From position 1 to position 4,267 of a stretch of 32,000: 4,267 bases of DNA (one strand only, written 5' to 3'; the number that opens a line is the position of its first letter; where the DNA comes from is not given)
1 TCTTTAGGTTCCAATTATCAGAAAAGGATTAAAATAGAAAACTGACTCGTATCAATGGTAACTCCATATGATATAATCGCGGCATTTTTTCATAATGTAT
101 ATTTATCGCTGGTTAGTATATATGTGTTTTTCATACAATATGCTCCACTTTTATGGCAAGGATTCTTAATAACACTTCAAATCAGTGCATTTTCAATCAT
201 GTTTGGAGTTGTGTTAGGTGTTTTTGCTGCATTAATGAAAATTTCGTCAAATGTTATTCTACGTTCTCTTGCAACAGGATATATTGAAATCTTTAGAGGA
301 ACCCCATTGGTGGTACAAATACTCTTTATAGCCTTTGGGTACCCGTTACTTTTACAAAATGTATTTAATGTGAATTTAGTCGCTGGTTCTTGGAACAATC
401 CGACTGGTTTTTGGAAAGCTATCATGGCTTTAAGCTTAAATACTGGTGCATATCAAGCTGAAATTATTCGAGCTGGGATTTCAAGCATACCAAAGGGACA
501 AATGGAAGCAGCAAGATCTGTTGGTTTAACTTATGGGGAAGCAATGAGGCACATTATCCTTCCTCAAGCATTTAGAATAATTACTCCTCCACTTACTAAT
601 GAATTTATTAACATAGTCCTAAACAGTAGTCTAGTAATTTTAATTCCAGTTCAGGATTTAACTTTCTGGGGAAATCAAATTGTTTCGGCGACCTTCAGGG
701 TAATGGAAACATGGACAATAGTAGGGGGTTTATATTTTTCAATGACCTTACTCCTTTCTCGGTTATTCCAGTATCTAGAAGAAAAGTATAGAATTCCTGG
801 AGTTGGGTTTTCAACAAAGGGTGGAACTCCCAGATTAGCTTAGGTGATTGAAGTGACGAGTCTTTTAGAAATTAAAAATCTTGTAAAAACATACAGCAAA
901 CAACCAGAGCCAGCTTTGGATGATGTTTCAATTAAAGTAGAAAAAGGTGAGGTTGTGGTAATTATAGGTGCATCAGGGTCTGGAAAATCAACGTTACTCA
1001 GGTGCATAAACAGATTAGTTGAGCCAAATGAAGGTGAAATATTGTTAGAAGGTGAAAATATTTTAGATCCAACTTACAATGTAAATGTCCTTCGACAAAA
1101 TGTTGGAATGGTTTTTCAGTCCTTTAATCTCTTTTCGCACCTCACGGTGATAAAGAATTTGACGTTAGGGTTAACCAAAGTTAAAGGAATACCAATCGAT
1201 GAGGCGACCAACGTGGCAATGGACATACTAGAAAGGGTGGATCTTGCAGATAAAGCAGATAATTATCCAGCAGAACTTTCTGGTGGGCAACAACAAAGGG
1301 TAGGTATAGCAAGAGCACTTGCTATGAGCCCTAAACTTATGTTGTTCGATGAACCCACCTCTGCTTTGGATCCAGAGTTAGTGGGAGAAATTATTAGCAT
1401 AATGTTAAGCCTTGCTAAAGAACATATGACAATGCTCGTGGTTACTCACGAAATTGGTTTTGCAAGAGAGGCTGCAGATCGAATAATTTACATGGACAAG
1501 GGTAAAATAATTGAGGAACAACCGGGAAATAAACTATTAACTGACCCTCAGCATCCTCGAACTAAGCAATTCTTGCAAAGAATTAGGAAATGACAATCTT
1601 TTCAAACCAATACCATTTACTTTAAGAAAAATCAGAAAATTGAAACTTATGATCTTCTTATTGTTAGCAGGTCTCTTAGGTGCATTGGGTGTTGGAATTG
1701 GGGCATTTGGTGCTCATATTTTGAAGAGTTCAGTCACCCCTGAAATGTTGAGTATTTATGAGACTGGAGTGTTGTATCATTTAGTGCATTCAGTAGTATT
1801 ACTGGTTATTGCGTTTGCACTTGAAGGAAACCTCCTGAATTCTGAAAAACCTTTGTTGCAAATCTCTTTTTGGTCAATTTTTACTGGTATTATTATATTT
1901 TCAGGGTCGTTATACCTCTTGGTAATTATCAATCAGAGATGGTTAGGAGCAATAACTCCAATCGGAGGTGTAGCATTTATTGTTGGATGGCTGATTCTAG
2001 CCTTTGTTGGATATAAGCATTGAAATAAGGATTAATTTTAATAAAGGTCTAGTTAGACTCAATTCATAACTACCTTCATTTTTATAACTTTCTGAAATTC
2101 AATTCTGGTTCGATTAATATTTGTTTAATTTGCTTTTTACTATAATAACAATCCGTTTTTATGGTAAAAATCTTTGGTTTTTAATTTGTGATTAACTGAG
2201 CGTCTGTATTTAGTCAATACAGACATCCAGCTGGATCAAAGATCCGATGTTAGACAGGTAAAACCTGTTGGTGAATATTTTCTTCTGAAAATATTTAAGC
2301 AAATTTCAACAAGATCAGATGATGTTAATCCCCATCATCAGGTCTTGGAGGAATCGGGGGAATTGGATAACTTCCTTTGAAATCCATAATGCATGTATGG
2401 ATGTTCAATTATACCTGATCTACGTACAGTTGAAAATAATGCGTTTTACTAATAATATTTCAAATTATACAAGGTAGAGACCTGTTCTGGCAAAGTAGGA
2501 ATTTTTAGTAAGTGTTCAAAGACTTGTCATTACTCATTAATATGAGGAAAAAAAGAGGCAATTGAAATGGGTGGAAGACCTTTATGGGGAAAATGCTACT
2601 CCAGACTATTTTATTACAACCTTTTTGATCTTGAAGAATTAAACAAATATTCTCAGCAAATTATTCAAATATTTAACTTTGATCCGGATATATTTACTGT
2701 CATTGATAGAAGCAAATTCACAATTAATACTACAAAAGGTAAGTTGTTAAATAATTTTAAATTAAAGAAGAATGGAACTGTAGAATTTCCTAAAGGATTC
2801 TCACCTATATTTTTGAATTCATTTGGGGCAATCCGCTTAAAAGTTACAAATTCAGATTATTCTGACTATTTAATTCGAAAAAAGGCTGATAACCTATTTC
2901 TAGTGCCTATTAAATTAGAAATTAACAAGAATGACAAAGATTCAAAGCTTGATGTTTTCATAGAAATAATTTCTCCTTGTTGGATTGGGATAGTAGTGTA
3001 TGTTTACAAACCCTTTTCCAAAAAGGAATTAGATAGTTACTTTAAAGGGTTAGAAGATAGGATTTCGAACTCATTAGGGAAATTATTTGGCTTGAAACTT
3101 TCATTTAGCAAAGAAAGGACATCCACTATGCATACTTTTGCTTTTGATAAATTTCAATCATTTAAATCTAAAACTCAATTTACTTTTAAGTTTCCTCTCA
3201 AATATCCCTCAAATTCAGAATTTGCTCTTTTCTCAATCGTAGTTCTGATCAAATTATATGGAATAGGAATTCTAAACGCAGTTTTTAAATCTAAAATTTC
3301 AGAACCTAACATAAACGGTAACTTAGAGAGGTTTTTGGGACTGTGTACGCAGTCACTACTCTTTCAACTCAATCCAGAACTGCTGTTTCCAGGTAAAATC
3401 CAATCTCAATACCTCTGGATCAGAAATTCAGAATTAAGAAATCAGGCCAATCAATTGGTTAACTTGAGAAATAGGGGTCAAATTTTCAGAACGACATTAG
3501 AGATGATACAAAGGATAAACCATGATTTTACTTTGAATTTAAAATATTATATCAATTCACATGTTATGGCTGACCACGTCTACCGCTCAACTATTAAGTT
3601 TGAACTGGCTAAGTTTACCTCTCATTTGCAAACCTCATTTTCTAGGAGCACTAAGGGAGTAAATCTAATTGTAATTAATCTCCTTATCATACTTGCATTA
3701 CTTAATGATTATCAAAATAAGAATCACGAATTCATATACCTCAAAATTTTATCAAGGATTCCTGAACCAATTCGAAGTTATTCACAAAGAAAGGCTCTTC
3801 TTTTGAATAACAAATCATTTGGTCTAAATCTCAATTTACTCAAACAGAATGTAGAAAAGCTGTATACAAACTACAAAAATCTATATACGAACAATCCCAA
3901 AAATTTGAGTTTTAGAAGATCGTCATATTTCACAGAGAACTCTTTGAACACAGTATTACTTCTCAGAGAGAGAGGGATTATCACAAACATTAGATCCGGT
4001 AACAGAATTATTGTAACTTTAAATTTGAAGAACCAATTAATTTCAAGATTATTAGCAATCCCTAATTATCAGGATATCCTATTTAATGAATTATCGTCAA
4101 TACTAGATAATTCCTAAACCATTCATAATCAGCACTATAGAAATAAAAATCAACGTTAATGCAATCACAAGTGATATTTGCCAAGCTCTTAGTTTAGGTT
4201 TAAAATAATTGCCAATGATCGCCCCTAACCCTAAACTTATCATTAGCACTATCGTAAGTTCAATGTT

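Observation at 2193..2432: Unannotated ~240-nt multi-branched structured RNA in a 540-bp ORF-free gap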

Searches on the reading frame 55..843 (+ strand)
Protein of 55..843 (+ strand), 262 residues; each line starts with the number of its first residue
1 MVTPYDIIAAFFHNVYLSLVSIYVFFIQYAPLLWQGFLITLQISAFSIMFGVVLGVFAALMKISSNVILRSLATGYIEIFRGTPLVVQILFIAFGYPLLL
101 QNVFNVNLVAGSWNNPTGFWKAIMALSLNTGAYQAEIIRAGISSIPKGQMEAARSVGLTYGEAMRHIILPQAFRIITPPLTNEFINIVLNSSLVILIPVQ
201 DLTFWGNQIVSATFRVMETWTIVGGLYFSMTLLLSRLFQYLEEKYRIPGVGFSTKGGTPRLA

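Call 9: search_protein_families(library=pfam, proteins=[window:55-843:+])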
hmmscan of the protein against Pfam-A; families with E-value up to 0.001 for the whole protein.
window:55-843:+ (262 aa): 1 family
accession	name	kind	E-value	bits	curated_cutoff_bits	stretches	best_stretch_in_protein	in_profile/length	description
PF00528.27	BPD_transp_1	-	3.3e-22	79.5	26.4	1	51-246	1-183/184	Binding-protein-dependent transport system inner membrane component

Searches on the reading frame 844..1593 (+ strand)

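Call 9: search_protein_families(library=pfam, proteins=[window:844-1593:+])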
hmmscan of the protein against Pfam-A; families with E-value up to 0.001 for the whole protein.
window:844-1593:+ (249 aa): 11 families
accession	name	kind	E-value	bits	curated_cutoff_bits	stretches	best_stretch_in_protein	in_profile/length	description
PF00005.33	ABC_tran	-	3.6e-39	135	25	1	25-173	1-137/137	ABC transporter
PF13304.12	AAA_21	-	2e-11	45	27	2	142-203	235-299/304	AAA domain, putative AbiEii toxin, Type IV TA system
PF02463.25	SMC_N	-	6.6e-08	32.7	40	1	36-216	25-210/220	RecF/RecN/SMC N terminal domain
PF13555.12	AAA_29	-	6.6e-06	26.2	27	1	26-63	13-50/61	P-loop containing region of AAA domain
PF09818.15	ABC_ATPase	-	2.7e-05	23.8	23.2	0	32-58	77-102/283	P-loop domain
PF13191.12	AAA_16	-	9.5e-05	23.4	32.6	1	34-62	21-51/167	AAA ATPase domain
PF13476.12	AAA_23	-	0.0004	21.5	27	1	26-56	11-40/201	AAA domain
PF13604.12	AAA_30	-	0.00047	20.4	27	1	35-152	18-128/191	AAA domain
PF25199.1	nSTAND_NTPase5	-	0.00065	20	34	0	32-54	38-60/145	Novel STAND NTPase 5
PF03193.22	RsgA_GTPase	-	0.00073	19.8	30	0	16-57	88-128/174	RsgA GTPase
PF13401.12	AAA_22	-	0.00077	20.2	27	0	36-61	6-31/130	AAA domain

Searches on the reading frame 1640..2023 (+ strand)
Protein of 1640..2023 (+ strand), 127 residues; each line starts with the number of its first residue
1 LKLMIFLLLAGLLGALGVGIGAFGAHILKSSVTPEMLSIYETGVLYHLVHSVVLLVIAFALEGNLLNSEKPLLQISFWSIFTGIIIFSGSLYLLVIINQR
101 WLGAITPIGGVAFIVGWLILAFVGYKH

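Call 9: search_protein_families(library=pfam, proteins=[window:1640-2023:+])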
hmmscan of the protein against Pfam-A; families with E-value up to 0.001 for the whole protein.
window:1640-2023:+ (127 aa): 1 family
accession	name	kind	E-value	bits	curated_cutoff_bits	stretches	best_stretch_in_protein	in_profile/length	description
PF04241.20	DUF423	-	2.5e-28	98.6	25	1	20-110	1-86/86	Protein of unknown function (DUF423)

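Call 43: find_homologous_proteins(query=window:1640-2023:+)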
Query window:1640-2023:+ (127 aa): 7999 proteins with E <= 0.001 among 8000 candidates; the best 120 are listed. Only proteins of 69 to 223 residues were searched: fused or split forms outside these lengths cannot appear, so this answer is no evidence that the protein stands alone or is whole; lengths 'longer' or 'shorter' looks for them.
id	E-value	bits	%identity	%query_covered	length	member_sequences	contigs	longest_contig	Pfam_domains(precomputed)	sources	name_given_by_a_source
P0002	9.7e-69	247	100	98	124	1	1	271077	PF04241.21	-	-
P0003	9.5e-33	131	57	96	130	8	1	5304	PF04241.21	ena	-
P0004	1.0e-31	128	57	96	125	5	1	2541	PF04241.21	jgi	jgi:uncharacterized membrane protein YgdD (TMEM256/DUF423 family)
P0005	1.9e-31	127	54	96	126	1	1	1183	PF04241.21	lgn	-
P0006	1.9e-31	127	60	87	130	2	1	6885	PF04241.21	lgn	-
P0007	7.5e-31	125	54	94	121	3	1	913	PF04241.21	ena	-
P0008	8.8e-31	125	56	94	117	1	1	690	PF04241.21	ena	-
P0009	1.9e-30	124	50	83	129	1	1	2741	PF04241.21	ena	-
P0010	2.0e-30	124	54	98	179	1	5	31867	PF04241.21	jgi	jgi:uncharacterized membrane protein YgdD (TMEM256/DUF423 family)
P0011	3.9e-30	123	54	98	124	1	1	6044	PF04241.21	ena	-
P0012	4.0e-30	123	53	82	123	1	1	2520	PF04241.21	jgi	jgi:uncharacterized membrane protein YgdD (TMEM256/DUF423 family)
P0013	6.4e-30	122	53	94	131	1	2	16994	PF04241.21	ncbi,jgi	jgi:uncharacterized membrane protein YgdD (TMEM256/DUF423 family)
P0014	6.4e-30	122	54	94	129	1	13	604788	PF04241.21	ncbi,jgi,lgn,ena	jgi:uncharacterized membrane protein YgdD (TMEM256/DUF423 family)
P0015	7.1e-30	122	52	96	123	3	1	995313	PF04241.21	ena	-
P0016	7.5e-30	122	52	96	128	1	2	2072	PF04241.21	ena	-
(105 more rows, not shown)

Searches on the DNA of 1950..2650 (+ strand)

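Call 6: search_rna_families(source=window, start=1950, end=2650, threshold=evalue, max_evalue=10, show_alignments=3)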
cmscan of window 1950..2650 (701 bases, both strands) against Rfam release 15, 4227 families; matches with E-value up to 10: 6.
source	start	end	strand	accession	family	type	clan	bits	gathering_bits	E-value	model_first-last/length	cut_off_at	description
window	2139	2187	+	RF03035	nqrA-Marinomonas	Gene; sRNA;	-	17.3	95.5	5.2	1-134/134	no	nqrA-Marinomonas RNA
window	2262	2345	-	RF00472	snosnR55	Gene; snRNA; snoRNA; CD-box;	CL00054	16.1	50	5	1-92/92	no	Small nucleolar RNA snR55/Z10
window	2471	2630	-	RF00303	snoR86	Gene; snRNA; snoRNA; HACA-box;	-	16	40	3.1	1-123/123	no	Small nucleolar RNA snoR86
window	2196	2358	+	RF00125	IS128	Gene; sRNA;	-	15.2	80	1.7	1-209/209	no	IS128 RNA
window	2023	2081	+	RF00330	snoZ43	Gene; snRNA; snoRNA; CD-box;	-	14.4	43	9.3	1-100/100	no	Small nucleolar RNA Z43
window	2190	2345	-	RF02374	YenS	Gene; sRNA;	-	11.6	80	7.9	1-169/169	no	Yersinia YenS sRNA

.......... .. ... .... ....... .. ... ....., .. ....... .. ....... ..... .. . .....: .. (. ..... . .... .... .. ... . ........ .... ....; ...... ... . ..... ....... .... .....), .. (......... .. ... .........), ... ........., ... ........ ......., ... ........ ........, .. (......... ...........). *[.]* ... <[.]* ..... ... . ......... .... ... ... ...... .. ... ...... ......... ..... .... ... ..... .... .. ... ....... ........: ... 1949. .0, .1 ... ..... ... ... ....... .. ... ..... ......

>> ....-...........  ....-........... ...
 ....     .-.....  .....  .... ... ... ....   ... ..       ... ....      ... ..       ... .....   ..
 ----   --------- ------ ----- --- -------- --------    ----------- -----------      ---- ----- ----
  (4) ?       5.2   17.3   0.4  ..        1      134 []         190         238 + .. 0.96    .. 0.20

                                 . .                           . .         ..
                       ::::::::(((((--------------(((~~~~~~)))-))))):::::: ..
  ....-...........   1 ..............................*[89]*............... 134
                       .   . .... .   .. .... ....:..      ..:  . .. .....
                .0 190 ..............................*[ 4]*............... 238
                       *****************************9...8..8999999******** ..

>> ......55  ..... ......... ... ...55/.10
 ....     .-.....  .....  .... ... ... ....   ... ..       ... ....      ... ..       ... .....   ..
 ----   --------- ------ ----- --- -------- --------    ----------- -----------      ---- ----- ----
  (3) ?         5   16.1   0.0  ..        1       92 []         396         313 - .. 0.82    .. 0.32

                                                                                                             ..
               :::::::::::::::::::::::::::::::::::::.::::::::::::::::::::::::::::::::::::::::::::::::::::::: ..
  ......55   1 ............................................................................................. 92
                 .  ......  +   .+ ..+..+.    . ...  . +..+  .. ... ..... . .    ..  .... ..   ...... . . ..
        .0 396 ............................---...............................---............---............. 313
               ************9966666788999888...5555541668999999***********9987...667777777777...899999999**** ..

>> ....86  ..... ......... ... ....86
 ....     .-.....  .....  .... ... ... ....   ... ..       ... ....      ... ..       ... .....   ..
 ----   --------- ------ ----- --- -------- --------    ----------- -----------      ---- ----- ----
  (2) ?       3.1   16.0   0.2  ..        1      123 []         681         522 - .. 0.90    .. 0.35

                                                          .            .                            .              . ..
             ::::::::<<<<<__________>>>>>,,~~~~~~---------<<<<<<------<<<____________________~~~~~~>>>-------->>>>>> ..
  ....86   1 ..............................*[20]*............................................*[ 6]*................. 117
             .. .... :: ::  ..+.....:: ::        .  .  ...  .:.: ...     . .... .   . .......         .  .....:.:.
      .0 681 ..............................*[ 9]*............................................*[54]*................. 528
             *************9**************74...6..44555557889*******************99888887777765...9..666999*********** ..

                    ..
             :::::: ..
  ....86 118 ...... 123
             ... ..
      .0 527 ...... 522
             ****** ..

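Call 32: build_rna_model(alignment_id=A1)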
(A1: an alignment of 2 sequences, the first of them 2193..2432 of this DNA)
Model R1 built from alignment A1 (2 sequences, 240 columns); structure: RNAalifold consensus.
model positions 240; base pairs 83; branch points 6; effective number of sequences 0.62; information 0.589 bits per position. Calibrated on 0.2 Mb of random sequence (short: E-values are rough).
structure used (alignment columns):
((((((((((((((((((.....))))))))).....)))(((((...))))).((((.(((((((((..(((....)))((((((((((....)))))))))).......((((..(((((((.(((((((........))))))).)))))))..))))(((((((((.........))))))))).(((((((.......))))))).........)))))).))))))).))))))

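Call 61: search_dna_similar(query=window:2100-2570:+, collection=phages, mode=distant, max_evalue=0.01)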
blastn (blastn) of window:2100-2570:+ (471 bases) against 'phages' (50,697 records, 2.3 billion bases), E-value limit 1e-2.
No match.

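Call 62: search_dna_similar(query=window:2100-2570:+, collection=plasmids, mode=distant, max_evalue=0.01)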
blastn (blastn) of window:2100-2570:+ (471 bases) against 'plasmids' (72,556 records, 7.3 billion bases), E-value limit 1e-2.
No match.

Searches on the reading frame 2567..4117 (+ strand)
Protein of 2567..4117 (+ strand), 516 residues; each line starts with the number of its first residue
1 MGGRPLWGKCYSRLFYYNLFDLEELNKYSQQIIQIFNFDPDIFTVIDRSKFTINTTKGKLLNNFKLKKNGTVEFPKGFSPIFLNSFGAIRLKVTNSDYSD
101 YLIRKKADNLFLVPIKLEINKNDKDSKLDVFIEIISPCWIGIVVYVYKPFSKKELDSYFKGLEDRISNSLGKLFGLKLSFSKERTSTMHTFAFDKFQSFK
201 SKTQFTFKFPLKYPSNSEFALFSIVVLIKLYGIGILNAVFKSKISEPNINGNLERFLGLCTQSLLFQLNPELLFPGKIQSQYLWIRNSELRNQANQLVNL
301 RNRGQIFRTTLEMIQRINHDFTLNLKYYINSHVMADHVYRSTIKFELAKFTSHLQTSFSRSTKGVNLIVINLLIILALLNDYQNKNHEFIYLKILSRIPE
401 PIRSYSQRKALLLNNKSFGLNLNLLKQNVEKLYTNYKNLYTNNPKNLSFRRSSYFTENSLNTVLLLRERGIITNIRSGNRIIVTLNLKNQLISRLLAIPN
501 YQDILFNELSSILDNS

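Call 9: search_protein_families(library=pfam, proteins=[window:2567-4117:+])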
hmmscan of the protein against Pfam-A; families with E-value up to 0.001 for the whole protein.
window:2567-4117:+ (516 aa): 0 families

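Call 11: find_homologous_proteins(query=window:2567-4117:+)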
Query window:2567-4117:+ (516 aa): 1 proteins with E <= 0.001 among 8000 candidates. Only proteins of 283 to 903 residues were searched: fused or split forms outside these lengths cannot appear, so this answer is no evidence that the protein stands alone or is whole; lengths 'longer' or 'shorter' looks for them.
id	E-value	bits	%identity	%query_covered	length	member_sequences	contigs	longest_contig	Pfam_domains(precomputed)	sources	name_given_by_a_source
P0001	0.0e+0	1125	100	100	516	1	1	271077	-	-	-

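Call 24: search_protein_representatives(protein=window:2567-4117:+)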
Query: 516 residues. Proteins with E-value up to 0.001 (for the whole library): 1; up to 1e-10: 1; up to 1e-30: 1. The best 1 are listed.
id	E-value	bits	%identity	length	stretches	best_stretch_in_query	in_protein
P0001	0.0e+00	1124.9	100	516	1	1-516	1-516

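Call 44: predict_structure(protein=P0001)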
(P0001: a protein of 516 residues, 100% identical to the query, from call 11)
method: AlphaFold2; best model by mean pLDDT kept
length: 516 residues; sequences in the alignment: 1
mean_pLDDT: 37.8   pTM: 0.24
mean pLDDT of the five models: 37.8, 31.5, 29.7, 29.2, 28.9
residues with pLDDT >= 90: 0; 70-90: 0; 50-70: 47; < 50: 469
segments of 3 or more residues with pLDDT < 50: 1-49, 54-56, 66-146, 165-459, 461-463, 465-467, 479-482, 487-505, 511-516
pLDDT, mean of each block of 10 residues (from residue 1): 23 23 32 34 47 52 51 40 30 28 30 36 44 39 50 57 49 38 35 40 43 36 36 36 36 39 36 30 28 32 32 34 33 32 31 33 36 38 35 36 35 34 38 37 32 39 49 49 51 43 47 42
secondary structure, 60 per line:
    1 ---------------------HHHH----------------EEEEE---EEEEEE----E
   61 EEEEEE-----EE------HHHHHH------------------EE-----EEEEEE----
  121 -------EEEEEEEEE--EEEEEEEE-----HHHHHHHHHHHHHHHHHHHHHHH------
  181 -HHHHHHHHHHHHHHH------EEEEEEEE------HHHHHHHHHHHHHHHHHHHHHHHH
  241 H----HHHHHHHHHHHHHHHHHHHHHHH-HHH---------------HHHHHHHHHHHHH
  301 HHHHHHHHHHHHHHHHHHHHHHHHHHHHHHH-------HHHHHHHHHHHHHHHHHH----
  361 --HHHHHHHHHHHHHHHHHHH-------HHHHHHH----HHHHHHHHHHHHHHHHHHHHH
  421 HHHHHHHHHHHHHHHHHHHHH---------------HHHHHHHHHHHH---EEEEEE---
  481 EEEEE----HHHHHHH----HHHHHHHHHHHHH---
elements in order: H22-25 E42-46 E50-55 E60-66 H80-85 E111-116 E128-136 E139-146 H152-174 H182-196 E203-210 H217-241 H246-268 H288-331 H339-356 H363-381 H389-395 H400-441 H457-468 E472-477 E481-485 H490-496 H501-513

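Call 65: search_protein_families(library=padloc, proteins=[P0001], max_evalue=1)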
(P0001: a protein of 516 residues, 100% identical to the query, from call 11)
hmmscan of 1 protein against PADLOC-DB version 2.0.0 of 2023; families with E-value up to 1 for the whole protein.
P0001 (516 aa): 0 families

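Call 66: search_protein_families(library=phrogs, proteins=[P0001], max_evalue=1)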
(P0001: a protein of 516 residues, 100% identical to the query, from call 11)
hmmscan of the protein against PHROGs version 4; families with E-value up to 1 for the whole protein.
P0001 (516 aa): 1 family
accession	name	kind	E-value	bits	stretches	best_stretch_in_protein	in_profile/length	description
phrog_8051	-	unknown function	0.26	12.5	0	216-243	31-58/69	-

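Call 67: search_protein_families(library=pfam, proteins=[P0001], max_evalue=10)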
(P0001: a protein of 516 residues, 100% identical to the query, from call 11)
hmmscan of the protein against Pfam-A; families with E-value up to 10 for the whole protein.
P0001 (516 aa): 0 families

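Call 72: find_encoding_contigs(protein=P0001, flank=3000, max_places=6)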
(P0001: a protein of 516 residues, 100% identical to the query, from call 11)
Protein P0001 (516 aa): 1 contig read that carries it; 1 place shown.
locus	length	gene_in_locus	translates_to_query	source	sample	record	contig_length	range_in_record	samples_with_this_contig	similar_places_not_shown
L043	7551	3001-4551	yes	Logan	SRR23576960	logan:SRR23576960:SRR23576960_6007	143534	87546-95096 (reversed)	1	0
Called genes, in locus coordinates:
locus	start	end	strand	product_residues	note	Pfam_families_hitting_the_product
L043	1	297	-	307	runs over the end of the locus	PF00497:SBP_bac_3, PF10613:Lig_chan-Glu_bd, PF13531:SBP_bac_11 (weak)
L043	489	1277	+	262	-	PF00528:BPD_transp_1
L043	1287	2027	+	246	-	PF00005:ABC_tran, PF02463:SMC_N (weak), PF09818:ABC_ATPase (faint), PF13555:AAA_29 (weak), PF13304:AAA_21 (faint)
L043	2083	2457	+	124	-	PF04241:DUF423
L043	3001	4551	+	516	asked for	-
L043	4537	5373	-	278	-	PF01925:TauE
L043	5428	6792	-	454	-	-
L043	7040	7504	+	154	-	-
